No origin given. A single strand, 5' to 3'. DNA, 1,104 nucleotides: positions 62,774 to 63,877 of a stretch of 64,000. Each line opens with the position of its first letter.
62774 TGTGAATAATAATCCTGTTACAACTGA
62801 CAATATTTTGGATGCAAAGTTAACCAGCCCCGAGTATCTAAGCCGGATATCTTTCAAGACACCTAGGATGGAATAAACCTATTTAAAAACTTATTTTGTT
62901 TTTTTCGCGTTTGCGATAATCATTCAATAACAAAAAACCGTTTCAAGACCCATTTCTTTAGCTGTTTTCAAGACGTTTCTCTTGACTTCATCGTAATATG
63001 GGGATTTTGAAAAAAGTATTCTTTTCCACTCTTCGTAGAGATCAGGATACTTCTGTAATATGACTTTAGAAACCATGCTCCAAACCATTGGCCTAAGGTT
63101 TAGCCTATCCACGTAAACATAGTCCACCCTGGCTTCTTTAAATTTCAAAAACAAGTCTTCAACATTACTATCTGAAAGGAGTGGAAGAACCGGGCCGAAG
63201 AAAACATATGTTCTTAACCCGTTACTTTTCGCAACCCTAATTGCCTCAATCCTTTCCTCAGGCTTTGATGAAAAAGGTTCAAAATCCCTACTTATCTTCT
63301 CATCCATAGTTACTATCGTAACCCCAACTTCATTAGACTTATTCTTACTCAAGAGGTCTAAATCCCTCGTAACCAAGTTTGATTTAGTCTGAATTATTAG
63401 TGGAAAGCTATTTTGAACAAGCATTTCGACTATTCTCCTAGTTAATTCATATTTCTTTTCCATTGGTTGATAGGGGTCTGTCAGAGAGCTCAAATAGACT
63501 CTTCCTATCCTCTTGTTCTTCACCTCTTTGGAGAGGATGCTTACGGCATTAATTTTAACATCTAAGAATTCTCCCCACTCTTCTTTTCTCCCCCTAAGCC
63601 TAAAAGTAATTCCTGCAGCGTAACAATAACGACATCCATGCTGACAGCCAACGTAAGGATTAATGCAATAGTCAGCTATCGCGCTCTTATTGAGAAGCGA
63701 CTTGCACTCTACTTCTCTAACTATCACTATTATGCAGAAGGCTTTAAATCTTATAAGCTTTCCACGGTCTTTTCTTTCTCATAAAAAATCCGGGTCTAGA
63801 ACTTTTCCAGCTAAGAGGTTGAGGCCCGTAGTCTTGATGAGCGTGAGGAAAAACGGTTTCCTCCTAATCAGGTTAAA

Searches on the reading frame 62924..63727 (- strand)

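Call 72: search_protein_families(library=pfam, proteins=[window:62924-63727:-], max_evalue=0.05)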
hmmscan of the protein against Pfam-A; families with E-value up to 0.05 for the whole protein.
window:62924-63727:- (267 aa): 3 families
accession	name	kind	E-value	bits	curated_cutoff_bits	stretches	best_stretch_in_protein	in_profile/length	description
PF04055.27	Radical_SAM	-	2.5e-15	57.5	29.5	1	22-193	1-163/166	Radical SAM superfamily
PF07505.17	DUF5131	-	3e-05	24.1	28.9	1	18-116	7-112/243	Protein of unknown function (DUF5131)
PF20903.3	SPL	-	0.019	14.3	27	1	17-173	76-226/338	Spore photoproduct lyase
